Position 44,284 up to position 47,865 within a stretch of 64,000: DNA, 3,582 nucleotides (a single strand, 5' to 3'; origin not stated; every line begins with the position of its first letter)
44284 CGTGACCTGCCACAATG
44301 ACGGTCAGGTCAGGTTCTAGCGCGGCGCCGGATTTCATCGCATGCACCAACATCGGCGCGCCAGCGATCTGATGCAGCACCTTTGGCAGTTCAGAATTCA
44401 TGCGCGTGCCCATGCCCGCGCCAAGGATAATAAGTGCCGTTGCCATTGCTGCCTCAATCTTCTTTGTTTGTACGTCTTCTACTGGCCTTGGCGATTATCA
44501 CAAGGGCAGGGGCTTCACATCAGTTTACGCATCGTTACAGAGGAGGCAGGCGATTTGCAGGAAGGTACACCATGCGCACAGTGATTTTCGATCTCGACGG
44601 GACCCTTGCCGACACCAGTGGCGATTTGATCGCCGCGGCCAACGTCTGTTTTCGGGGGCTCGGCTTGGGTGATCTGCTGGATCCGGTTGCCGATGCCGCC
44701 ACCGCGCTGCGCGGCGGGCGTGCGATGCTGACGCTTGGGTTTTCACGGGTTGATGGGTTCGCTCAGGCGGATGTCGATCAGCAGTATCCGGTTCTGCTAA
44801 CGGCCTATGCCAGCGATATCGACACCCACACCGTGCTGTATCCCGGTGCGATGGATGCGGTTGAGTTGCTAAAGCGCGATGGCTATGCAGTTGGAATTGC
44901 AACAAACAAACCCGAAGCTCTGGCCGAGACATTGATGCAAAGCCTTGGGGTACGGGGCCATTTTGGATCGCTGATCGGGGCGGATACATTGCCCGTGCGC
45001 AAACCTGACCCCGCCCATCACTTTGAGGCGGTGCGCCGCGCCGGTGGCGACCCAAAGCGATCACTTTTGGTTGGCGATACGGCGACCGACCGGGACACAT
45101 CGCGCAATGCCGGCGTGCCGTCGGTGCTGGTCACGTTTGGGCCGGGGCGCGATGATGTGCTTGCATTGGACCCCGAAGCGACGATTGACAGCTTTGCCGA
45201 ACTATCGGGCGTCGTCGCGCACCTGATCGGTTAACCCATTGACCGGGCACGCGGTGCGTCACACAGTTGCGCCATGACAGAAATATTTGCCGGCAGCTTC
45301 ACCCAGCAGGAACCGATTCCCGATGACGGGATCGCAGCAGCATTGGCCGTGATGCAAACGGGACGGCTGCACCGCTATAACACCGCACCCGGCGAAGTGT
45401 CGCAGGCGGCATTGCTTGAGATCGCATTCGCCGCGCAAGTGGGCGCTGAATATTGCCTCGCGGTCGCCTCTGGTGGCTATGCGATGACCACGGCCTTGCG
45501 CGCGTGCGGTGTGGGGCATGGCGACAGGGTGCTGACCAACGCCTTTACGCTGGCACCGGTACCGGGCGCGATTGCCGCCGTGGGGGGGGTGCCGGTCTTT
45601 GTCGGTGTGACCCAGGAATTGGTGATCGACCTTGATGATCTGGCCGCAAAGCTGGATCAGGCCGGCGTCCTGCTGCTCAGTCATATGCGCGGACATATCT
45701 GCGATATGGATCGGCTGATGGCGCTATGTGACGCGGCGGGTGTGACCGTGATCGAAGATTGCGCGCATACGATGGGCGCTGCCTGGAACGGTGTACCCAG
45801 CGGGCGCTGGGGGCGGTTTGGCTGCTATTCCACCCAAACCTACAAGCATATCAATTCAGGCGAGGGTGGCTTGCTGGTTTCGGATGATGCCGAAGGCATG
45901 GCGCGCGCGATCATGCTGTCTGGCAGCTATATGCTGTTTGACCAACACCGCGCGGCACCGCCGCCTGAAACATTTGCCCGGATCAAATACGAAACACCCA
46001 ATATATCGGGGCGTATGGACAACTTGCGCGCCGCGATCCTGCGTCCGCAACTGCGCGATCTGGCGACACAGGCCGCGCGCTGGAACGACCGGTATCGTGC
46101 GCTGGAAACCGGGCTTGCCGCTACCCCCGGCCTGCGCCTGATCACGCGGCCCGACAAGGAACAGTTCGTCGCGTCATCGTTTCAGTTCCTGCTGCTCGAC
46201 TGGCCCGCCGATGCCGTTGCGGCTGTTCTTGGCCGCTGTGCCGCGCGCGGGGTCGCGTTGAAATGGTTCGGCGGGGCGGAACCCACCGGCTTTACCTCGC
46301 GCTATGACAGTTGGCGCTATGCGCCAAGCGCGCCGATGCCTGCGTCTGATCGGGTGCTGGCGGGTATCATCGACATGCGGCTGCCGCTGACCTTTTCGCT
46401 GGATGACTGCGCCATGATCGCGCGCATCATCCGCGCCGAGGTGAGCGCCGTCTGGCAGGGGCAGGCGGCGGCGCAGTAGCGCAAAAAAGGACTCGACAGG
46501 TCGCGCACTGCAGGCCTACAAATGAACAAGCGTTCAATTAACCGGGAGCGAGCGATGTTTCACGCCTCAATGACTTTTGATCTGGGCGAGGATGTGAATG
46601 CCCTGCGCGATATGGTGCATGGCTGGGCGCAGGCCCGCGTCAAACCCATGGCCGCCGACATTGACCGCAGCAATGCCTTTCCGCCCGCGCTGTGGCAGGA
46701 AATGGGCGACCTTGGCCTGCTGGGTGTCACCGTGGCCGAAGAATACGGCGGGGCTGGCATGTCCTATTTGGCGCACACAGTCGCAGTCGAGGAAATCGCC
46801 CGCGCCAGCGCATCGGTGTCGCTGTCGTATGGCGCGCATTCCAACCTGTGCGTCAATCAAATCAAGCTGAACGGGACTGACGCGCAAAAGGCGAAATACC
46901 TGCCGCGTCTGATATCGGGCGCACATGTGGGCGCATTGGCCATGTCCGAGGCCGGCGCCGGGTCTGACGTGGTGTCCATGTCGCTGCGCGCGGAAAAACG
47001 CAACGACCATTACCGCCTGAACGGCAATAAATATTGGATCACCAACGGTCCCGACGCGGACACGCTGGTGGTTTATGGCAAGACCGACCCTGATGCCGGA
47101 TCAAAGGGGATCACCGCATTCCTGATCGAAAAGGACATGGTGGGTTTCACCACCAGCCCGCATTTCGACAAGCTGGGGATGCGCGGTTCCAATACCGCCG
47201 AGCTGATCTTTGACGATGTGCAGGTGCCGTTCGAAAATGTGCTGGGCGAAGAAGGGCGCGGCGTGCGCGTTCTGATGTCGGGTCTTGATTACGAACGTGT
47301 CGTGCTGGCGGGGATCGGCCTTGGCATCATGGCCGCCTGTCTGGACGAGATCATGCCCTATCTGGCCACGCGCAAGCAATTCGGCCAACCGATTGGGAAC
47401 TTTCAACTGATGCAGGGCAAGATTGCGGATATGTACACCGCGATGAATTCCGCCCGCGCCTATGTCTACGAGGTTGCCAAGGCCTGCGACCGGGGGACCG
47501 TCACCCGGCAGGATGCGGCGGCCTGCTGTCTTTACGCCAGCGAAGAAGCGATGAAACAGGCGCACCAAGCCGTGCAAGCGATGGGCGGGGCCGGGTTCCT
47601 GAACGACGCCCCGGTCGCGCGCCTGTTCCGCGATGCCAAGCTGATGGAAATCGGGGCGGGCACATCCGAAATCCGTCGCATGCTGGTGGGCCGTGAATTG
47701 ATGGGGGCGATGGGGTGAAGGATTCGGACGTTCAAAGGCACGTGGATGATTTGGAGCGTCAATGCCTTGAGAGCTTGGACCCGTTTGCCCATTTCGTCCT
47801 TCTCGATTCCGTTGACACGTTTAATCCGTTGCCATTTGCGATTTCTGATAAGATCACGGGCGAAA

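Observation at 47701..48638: A ~0.92-kb low-GC orphan gene wedged into the leucine-catabolism operon, coupled to both neighbours and bracketed by an imperfect 12-nt direct repeat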

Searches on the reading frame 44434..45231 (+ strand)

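Call 6: search_protein_families(library=pfam, proteins=[window:44434-45231:+], max_evalue=0.1)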
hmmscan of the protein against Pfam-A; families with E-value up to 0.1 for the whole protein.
window:44434-45231:+ (266 aa): 7 families
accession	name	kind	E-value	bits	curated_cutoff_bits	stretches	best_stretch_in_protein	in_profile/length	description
PF13419.12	HAD_2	-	1.2e-25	91.1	23.8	1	50-233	1-178/178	Haloacid dehalogenase-like hydrolase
PF00702.32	Hydrolase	-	6.8e-25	89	26.4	1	47-227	1-191/191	haloacid dehalogenase-like hydrolase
PF12710.13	HAD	-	1e-12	49.3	27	1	50-221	1-186/189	haloacid dehalogenase-like hydrolase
PF13242.12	Hydrolase_like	-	6e-10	39.3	22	1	189-257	3-75/75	HAD-hyrolase-like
PF13344.12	Hydrolase_6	-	0.00029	21.2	27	1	134-171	14-51/101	Haloacid dehalogenase-like hydrolase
PF12689.13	Acid_PPase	-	0.015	15.6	27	0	131-238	42-155/169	Acid Phosphatase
PF08282.18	Hydrolase_3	-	0.099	12.8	20.9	0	137-180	18-61/255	haloacid dehalogenase-like hydrolase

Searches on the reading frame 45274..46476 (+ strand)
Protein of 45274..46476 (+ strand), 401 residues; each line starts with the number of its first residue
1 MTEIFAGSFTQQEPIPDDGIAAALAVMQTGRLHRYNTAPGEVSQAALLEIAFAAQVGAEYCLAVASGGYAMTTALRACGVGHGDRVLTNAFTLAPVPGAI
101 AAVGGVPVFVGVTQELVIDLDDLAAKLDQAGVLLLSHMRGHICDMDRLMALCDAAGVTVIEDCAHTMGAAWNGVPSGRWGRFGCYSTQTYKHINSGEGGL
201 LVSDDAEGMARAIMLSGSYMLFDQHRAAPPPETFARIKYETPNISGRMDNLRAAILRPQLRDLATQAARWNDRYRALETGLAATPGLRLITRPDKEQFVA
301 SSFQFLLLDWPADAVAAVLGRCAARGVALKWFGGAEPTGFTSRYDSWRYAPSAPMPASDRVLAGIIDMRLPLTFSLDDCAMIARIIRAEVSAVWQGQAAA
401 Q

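Call 6: search_protein_families(library=pfam, proteins=[window:45274-46476:+], max_evalue=0.1)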
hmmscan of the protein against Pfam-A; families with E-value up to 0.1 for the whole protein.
window:45274-46476:+ (401 aa): 2 families
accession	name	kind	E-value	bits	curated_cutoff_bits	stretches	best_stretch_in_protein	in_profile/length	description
PF01041.23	DegT_DnrJ_EryC1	-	3.1e-52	178.4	19.8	1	46-382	27-355/360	DegT/DnrJ/EryC1/StrS aminotransferase family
PF09494.16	Slx4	-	0.016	15.6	24.8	1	118-159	24-58/60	Slx4 endonuclease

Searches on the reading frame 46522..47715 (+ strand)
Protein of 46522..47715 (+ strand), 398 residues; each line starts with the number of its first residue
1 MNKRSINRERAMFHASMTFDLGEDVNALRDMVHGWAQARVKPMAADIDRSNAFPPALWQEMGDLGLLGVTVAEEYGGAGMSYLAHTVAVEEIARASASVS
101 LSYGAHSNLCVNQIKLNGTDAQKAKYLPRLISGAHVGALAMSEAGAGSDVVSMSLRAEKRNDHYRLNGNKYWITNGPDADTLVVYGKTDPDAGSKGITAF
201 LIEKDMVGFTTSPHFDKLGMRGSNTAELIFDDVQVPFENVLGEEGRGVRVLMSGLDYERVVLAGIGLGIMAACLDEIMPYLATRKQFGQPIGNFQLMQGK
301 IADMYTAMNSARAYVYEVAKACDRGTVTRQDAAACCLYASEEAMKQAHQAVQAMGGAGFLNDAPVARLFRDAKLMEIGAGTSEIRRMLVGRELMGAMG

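Call 6: search_protein_families(library=pfam, proteins=[window:46522-47715:+], max_evalue=0.1)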
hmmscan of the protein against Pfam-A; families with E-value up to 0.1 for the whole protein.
window:46522-47715:+ (398 aa): 6 families
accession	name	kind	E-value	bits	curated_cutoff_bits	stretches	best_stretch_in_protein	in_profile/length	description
PF00441.29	Acyl-CoA_dh_1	-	5.4e-44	150.4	22.4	1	245-393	1-149/150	Acyl-CoA dehydrogenase, C-terminal domain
PF02771.21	Acyl-CoA_dh_N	-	1.2e-39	135.6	22.9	1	23-133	2-112/113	Acyl-CoA dehydrogenase, N-terminal domain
PF02770.24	Acyl-CoA_dh_M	-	1.2e-24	86.7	33.3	1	138-233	1-97/97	Acyl-CoA dehydrogenase, middle domain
PF08028.16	Acyl-CoA_dh_2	-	2.2e-16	60.8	22.7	1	261-377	2-128/134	Acyl-CoA dehydrogenase, C-terminal domain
PF22924.1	ACOX_C_alpha1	-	0.0048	17.2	27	1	294-393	68-168/169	Acyl-CoA oxidase, C-alpha1 domain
PF14749.11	Acyl-CoA_ox_N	-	0.037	15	25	1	94-129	78-113/120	Acyl-coenzyme A oxidase N-terminal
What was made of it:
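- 46522..47718 (+): ivd (isovaleryl-CoA dehydrogenase, LiuA), the upstream operon gene and left conserved flank. Pfam Acyl-CoA_dh_N/M/1 with E down to 5e-44 (call 6).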

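Call 17: find_related_loci(query=window:46522-47715:+, collection=genome_contigs, flank=6000)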
Query window:46522-47715:+ (398 aa) in genome_contigs; peptide patterns used: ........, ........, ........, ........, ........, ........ (x = any residue, [..] = any of these).
600 stretches matched a pattern (row limit reached: there are more); 598 encode a relative of the query (tblastn E <= 1e-3); the best 80 are kept; 80 distinct loci.
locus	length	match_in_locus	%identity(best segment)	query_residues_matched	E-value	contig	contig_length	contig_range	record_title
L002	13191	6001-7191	93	1-397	0e+0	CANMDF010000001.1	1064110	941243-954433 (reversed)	uncultured Rhodobacteraceae bacterium isolate 3-110.fasta genome assembly, contig: NODE_1, whole genome shotgun sequence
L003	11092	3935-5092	92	12-397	0e+0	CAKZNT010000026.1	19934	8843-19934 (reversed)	MAG TPA_asm: uncultured Loktanella sp. isolate ERR2094166_bin.67_CONCOCT_v1.1_MAG genome assembly, contig: ERZ650164.248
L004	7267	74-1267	90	1-398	0e+0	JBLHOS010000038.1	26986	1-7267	MAG: Paracoccaceae bacterium isolate 3300055726_134 Ga0535650_0002188, whole genome shotgun sequence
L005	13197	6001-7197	92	1-398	0e+0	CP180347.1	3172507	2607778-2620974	MAG: Rhodobacterales bacterium isolate contig_10004 chromosome, complete genome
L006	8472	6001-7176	90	7-398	0e+0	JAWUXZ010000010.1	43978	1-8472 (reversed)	MAG: Dinoroseobacter sp. isolate HBSea_ice_MAG750 BAT.750_461379_flag=1_multi=8.7244_len=43978, whole genome shotgun seq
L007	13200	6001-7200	89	1-398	0e+0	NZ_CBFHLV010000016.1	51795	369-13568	MAG: Marivita sp. isolate AGTU_17_bin_57_indstr AGTU_17_bin_57_indstr_c18, whole genome shotgun sequence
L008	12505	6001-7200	88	1-398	0e+0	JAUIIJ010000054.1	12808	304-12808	MAG: Alphaproteobacteria bacterium isolate Co_bin.252 NODE_27170_length_12808_cov_2.163394, whole genome shotgun sequenc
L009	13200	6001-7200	88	1-398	0e+0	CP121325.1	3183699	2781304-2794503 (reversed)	MAG: Marivita sp. isolate NCC532_bact_1245 chromosome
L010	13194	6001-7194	86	1-398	0e+0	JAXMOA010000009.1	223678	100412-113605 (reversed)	MAG: Marinibacterium sp. isolate EC_MBin.35 ECX_129CoAssmbCtg, whole genome shotgun sequence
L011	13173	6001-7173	87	7-397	0e+0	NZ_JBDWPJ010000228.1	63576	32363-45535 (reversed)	MAG: Pseudophaeobacter sp. isolate CI.11.F.A3_462_24 CI_11_F_A3_462_24_000000000228, whole genome shotgun sequence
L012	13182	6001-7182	89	6-397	0e+0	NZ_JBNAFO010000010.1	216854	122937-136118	Ruegeria profundi strain S382 Scaffold10, whole genome shotgun sequence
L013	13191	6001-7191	87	1-398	0e+0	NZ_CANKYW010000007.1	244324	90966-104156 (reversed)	Uncultured Marivita sp. isolate 3-2007-G.fasta NODE_7, whole genome shotgun sequence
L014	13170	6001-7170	88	9-398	0e+0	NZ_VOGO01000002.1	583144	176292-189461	Phaeobacter marinintestinus strain UB-M7 UB-M7_scaffold2, whole genome shotgun sequence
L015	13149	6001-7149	89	15-397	0e+0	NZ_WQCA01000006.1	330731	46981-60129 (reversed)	Ruegeria arenilitoris strain HKCCD6430 NODE_6, whole genome shotgun sequence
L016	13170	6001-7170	88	8-397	0e+0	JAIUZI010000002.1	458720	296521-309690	Seohaeicola saemankumensis strain DP4N-5 DP4N-5_ctg002, whole genome shotgun sequence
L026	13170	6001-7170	86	8-397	0e+0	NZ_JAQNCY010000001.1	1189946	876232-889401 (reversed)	Leisingera sp. SS27 contig1, whole genome shotgun sequence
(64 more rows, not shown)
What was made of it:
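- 46522..47718 (+): It is 78-93% identical to 80 Rhodobacteraceae IVDs (call 17).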

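Call 75: search_protein_families(library=pfam, proteins=[L002:7400-7939:+, L003:5092-5589:+, L012:9497-9970:+, L026:9548-10048:+], max_evalue=0.01)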
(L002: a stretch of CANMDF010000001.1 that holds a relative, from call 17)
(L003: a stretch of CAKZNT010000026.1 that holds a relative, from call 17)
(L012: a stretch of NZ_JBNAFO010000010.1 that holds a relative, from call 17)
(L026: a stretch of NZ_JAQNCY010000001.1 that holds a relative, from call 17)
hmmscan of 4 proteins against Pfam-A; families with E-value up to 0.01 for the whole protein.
L002:7400-7939:+ (180 aa): 1 family
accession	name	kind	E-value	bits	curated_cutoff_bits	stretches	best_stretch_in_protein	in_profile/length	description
PF07007.17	LprI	-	2.6e-22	79.6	22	1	79-172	1-103/106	Lysozyme inhibitor LprI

L003:5092-5589:+ (166 aa): 1 family
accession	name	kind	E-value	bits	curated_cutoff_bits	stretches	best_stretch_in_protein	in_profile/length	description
PF07007.17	LprI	-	1.4e-21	77.3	22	1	58-158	8-106/106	Lysozyme inhibitor LprI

L012:9497-9970:+ (158 aa): 0 families

L026:9548-10048:+ (167 aa): 0 families

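Call 98: search_protein_families(library=padloc, proteins=[L012:9497-9970:+], max_evalue=0.001)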
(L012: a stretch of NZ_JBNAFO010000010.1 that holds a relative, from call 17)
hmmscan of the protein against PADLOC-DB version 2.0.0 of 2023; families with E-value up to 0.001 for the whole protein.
L012:9497-9970:+ (158 aa): 0 families
